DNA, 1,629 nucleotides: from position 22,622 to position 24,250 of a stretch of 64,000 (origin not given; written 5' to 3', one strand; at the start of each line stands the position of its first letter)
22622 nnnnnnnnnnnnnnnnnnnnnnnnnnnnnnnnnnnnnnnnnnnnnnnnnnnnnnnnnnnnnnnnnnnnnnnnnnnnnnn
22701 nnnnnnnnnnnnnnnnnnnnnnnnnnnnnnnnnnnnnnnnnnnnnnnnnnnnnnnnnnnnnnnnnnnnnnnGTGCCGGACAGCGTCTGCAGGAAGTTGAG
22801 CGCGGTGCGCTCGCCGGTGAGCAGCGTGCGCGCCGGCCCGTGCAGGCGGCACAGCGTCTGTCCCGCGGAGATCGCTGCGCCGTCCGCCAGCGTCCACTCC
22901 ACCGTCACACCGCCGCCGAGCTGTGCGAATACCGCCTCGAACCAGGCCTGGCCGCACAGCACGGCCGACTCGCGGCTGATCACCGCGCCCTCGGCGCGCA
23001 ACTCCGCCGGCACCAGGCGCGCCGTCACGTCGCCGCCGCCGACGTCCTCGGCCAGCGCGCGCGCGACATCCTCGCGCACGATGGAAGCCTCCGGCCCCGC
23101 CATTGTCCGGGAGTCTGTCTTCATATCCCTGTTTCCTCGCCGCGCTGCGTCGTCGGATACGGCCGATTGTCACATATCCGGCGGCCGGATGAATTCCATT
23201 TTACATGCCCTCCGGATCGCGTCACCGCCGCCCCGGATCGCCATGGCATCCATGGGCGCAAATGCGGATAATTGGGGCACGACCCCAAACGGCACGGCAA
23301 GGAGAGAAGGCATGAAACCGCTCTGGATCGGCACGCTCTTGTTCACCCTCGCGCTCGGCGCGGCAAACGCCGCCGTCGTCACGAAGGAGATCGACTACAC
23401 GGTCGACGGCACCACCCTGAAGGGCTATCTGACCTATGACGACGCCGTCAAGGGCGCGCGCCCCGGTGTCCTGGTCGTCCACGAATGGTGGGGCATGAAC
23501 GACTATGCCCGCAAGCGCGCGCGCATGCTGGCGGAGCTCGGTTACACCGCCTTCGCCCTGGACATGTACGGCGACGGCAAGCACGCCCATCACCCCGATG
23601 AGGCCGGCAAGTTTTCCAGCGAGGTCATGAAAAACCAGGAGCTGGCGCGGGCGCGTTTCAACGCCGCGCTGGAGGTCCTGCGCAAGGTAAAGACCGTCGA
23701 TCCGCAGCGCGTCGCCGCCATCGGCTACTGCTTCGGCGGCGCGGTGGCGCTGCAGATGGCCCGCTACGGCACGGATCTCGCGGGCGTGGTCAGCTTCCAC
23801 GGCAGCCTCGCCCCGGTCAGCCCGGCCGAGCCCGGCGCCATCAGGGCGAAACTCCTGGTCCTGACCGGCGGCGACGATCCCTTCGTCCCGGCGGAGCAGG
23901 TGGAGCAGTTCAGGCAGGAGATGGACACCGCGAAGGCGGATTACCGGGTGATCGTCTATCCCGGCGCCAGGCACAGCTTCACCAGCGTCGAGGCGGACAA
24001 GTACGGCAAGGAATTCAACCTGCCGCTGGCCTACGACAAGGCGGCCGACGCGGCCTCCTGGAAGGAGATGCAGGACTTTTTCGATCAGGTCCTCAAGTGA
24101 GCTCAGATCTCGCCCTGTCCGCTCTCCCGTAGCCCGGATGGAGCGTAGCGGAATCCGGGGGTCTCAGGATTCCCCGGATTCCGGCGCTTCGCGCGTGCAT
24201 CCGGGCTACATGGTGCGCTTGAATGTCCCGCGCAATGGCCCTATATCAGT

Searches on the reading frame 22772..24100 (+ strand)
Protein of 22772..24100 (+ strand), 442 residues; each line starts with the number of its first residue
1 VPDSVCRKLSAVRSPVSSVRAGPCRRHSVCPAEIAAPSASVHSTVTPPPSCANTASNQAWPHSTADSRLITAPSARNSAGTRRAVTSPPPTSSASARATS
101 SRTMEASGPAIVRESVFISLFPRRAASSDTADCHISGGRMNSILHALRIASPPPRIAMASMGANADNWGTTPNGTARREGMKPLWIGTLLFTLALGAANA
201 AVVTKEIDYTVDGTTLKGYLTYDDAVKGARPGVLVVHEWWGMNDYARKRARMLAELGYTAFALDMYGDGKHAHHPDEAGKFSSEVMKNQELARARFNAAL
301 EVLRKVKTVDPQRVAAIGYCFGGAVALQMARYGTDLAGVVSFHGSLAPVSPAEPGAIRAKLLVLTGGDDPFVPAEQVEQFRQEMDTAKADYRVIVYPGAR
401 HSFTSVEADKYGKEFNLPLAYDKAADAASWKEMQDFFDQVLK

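Call 41: search_protein_families(library=pfam, proteins=[window:22772-24100:+], max_evalue=0.00001)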
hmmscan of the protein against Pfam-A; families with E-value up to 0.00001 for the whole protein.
window:22772-24100:+ (442 aa): 7 families
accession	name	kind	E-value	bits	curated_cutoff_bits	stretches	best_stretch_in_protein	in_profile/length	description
PF01738.24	DLH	-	9.4e-50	169.6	21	1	217-440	2-216/217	Dienelactone hydrolase family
PF00326.27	Peptidase_S9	-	1.8e-10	41.1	22.6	0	346-410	132-196/213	Prolyl oligopeptidase family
PF00561.26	Abhydrolase_1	-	2.6e-08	34.3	25.8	0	236-332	13-89/245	alpha/beta hydrolase fold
PF12146.15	Hydrolase_4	-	2.8e-08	33.8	27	0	355-404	188-235/239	Serine aminopeptidase, S33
PF12697.13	Abhydrolase_6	-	7.9e-08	33.7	26.3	0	240-339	14-89/217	Alpha/beta hydrolase family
PF08840.17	BAAT_C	-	1.3e-07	32.3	20.9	0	296-348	6-58/210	BAAT / Acyl-CoA thioester hydrolase C terminal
PF02230.22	Abhydrolase_2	-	5e-06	26.9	23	1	289-407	91-205/217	Phospholipase/Carboxylesterase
